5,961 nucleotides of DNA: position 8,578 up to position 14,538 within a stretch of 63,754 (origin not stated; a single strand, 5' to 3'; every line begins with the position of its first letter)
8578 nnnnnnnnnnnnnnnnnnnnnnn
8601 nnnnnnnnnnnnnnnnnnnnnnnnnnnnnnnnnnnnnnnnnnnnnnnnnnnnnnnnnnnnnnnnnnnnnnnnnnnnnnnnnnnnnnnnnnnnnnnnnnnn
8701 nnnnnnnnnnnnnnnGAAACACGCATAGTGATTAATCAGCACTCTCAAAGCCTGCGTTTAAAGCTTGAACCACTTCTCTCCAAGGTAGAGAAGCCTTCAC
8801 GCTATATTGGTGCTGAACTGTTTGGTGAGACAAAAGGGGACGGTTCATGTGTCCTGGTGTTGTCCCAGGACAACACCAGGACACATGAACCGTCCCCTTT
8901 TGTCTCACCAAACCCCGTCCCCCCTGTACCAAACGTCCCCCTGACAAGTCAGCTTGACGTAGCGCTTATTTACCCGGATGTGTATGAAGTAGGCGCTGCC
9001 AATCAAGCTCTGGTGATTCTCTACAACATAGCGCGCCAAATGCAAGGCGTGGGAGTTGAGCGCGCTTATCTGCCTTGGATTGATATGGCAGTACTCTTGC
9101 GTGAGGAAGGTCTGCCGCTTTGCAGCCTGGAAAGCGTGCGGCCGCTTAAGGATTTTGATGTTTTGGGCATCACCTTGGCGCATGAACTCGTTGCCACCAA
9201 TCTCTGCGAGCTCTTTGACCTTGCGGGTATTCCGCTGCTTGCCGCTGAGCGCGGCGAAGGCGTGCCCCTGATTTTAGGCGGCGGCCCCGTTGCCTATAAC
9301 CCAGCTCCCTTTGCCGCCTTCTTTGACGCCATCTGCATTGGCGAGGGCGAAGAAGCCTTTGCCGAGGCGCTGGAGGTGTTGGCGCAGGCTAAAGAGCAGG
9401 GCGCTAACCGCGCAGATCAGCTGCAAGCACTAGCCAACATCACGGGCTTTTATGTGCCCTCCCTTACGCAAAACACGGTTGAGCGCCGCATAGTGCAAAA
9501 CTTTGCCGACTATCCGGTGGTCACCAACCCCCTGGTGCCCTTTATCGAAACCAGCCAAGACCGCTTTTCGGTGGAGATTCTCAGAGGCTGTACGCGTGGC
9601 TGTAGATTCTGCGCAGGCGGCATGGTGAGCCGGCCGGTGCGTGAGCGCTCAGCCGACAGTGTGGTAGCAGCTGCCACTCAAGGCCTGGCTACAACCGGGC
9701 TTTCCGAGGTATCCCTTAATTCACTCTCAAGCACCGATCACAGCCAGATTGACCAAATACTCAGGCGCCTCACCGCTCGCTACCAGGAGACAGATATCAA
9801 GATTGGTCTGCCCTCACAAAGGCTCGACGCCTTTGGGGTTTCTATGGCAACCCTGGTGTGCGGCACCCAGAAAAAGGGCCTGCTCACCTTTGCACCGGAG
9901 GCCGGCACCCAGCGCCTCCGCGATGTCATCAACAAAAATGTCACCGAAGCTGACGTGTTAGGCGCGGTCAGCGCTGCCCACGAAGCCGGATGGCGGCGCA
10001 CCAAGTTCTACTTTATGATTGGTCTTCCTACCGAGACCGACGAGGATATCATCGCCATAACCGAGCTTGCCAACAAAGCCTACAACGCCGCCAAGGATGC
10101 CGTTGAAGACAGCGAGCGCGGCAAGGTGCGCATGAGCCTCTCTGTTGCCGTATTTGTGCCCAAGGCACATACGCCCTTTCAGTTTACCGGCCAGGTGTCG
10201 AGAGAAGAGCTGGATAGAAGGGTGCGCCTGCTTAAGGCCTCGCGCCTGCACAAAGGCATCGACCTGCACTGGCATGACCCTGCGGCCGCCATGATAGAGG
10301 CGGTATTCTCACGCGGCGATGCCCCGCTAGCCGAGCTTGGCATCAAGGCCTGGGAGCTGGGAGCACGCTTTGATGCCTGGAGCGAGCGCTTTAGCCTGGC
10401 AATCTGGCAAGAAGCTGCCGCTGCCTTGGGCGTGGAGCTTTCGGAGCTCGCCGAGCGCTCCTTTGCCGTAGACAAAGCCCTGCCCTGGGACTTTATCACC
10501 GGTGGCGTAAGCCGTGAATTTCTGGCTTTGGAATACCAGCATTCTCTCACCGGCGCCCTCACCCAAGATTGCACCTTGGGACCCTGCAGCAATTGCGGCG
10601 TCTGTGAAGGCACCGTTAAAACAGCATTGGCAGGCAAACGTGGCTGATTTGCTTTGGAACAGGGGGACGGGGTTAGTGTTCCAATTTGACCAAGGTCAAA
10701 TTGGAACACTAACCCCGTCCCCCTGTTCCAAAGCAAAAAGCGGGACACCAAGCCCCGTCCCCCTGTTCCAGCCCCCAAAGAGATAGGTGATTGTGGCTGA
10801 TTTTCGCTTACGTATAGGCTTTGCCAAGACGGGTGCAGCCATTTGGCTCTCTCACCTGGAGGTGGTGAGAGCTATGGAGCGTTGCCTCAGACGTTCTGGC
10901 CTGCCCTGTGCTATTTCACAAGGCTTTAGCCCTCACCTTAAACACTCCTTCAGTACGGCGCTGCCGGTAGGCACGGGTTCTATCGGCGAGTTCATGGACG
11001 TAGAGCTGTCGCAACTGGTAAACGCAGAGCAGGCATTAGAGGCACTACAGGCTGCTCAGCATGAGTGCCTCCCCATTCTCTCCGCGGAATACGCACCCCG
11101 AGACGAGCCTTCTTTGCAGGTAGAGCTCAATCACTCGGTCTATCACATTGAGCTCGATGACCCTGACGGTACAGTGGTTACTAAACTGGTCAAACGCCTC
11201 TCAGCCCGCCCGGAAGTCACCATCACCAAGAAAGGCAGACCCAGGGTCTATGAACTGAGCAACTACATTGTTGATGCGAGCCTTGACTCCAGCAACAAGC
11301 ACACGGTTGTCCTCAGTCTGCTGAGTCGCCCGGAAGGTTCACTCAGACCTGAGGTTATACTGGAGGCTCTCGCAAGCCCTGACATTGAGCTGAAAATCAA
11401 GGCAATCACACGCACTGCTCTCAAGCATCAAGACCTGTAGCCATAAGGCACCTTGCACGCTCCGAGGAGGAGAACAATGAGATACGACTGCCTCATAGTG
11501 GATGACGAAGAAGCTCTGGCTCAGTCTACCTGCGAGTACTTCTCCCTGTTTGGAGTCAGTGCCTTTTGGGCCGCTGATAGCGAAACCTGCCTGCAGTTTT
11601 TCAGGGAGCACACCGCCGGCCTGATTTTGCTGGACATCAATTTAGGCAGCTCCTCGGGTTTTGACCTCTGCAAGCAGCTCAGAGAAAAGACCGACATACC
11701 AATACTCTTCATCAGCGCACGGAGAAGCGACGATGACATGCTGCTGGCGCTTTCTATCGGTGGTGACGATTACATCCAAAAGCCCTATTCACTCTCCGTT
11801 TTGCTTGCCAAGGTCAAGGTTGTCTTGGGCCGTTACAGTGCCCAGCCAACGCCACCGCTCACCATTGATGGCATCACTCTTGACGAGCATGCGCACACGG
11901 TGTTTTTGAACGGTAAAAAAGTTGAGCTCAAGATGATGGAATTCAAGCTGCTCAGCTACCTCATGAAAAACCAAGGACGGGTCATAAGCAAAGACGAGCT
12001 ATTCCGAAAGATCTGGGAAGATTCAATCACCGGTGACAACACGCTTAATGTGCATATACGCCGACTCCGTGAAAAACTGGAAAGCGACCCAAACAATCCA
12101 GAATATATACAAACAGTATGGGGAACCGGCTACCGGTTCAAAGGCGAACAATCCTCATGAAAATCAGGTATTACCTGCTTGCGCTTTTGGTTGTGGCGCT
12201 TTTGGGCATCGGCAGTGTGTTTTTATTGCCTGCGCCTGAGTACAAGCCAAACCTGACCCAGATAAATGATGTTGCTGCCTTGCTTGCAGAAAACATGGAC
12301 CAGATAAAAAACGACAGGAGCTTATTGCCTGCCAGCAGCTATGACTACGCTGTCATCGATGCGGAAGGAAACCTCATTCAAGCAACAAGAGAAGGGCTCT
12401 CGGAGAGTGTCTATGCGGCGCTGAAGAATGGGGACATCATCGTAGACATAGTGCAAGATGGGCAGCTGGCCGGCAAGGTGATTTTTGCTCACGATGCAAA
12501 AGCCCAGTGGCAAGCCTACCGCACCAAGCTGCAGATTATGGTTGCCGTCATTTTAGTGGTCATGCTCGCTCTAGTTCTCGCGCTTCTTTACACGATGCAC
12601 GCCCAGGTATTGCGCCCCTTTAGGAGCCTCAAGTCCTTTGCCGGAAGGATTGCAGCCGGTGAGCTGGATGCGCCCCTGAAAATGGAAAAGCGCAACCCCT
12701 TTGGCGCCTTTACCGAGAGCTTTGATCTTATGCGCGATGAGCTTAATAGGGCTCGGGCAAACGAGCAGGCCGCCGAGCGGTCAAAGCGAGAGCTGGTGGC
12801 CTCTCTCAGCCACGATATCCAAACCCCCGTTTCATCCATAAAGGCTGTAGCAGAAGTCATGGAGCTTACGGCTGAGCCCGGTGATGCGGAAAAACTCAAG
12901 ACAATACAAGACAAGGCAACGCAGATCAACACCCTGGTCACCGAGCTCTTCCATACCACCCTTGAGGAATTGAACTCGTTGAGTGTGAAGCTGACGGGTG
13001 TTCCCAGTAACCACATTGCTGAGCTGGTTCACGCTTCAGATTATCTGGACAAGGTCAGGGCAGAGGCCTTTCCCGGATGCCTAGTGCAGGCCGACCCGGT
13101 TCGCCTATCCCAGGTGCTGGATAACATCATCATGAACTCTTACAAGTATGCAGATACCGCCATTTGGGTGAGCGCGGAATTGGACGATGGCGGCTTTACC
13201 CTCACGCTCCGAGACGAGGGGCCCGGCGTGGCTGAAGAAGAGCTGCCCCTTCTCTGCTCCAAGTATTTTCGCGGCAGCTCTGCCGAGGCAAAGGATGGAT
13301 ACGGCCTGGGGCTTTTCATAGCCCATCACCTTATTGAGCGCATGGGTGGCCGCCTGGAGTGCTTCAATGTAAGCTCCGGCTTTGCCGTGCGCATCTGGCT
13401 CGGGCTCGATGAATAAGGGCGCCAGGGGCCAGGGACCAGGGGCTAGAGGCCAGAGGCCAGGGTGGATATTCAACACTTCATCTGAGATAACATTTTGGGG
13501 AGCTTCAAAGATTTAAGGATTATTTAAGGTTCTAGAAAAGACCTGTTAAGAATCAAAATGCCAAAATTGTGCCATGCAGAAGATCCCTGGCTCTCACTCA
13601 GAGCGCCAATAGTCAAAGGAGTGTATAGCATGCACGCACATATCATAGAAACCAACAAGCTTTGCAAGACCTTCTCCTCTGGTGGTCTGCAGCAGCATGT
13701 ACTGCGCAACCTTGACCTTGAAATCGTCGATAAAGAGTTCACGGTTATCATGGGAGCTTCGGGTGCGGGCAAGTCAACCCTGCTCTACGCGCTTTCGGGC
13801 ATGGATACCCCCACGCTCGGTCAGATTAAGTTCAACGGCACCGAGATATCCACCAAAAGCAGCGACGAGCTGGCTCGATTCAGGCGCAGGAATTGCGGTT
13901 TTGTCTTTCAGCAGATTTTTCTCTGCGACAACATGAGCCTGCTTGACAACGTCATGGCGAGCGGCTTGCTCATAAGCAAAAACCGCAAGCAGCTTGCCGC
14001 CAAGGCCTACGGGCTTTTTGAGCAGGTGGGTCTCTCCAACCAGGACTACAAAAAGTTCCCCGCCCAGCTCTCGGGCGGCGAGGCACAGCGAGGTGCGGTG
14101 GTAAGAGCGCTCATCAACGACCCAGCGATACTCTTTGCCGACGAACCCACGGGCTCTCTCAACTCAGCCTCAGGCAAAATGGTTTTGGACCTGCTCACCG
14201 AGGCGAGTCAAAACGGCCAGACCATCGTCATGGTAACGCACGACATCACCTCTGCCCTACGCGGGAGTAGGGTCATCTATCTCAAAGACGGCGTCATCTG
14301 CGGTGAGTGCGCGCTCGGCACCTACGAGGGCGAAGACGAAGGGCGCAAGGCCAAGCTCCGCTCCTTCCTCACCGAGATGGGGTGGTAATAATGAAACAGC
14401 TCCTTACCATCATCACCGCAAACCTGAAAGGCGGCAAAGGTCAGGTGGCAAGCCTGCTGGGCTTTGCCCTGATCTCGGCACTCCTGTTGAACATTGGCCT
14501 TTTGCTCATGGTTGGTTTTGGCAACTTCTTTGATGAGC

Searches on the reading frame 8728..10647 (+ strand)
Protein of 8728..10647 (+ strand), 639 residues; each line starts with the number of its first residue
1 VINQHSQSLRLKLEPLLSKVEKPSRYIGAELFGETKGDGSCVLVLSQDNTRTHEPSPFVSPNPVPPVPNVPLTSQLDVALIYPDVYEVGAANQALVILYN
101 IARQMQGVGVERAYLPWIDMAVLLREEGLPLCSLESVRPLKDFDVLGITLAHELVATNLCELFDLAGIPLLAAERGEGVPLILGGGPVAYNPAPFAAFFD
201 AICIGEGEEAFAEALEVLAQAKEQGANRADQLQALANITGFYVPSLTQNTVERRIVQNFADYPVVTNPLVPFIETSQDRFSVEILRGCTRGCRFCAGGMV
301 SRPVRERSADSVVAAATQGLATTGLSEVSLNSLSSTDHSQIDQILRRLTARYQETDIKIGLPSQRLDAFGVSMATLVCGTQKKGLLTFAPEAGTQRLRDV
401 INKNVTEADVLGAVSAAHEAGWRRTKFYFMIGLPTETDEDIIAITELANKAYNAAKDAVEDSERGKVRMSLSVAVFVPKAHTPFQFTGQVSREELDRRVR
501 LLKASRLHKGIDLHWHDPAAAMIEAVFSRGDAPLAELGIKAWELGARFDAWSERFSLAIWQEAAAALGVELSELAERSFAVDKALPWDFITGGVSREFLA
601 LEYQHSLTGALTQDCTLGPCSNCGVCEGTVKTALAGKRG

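Call 13: search_protein_families(library=pfam, proteins=[window:8728-10647:+])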
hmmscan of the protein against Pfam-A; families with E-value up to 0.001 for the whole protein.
window:8728-10647:+ (639 aa): 3 families
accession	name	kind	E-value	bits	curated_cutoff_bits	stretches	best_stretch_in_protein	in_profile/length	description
PF19864.5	Radical_SAM_N2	-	1.3e-50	171.3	29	1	96-244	3-151/151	Radical SAM proteins, N-terminal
PF04055.27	Radical_SAM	-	2.8e-17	63.8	29.5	1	283-447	2-165/166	Radical SAM superfamily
PF02310.24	B12-binding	-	3.9e-05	23.9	32.1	1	142-214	51-120/121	B12 binding domain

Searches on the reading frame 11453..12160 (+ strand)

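Call 26: search_protein_families(library=pfam, proteins=[window:11453-12160:+], max_evalue=0.00001)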
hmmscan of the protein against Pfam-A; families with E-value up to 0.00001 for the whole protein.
window:11453-12160:+ (235 aa): 2 families
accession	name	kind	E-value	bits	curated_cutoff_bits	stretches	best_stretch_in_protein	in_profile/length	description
PF00486.34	Trans_reg_C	-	3.8e-28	97.8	26.2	1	154-229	1-77/77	Transcriptional regulatory protein, C terminal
PF00072.30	Response_reg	-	1.1e-21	77.4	30.2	1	14-121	2-110/111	Response regulator receiver domain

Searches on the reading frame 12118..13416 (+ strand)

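Call 26: search_protein_families(library=pfam, proteins=[window:12118-13416:+], max_evalue=0.00001)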
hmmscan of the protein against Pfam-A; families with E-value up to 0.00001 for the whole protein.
window:12118-13416:+ (432 aa): 2 families
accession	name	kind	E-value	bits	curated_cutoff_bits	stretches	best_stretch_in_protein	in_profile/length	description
PF02518.31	HATPase_c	-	2.5e-18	67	26.4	1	326-429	2-108/111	Histidine kinase-, DNA gyrase B-, and HSP90-like ATPase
PF00512.31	HisKA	-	3.3e-10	40.3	26.9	1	222-277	1-57/66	His Kinase A (phospho-acceptor) domain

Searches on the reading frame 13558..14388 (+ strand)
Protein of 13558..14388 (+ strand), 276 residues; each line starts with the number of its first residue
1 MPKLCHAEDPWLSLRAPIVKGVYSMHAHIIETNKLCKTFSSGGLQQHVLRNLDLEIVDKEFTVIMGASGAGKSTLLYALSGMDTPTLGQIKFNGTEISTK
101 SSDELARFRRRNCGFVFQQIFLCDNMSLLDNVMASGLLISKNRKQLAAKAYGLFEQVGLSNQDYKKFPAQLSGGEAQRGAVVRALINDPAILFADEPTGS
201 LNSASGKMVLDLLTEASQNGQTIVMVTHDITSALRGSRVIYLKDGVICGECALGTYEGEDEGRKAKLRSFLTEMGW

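Call 26: search_protein_families(library=pfam, proteins=[window:13558-14388:+], max_evalue=0.00001)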
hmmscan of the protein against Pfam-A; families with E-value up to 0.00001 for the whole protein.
window:13558-14388:+ (276 aa): 2 families
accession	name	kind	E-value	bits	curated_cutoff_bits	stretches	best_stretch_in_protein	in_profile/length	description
PF00005.33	ABC_tran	-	4.4e-30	105.5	25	1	49-198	1-136/137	ABC transporter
PF13304.12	AAA_21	-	1.1e-06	29.4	27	0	61-109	1-48/304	AAA domain, putative AbiEii toxin, Type IV TA system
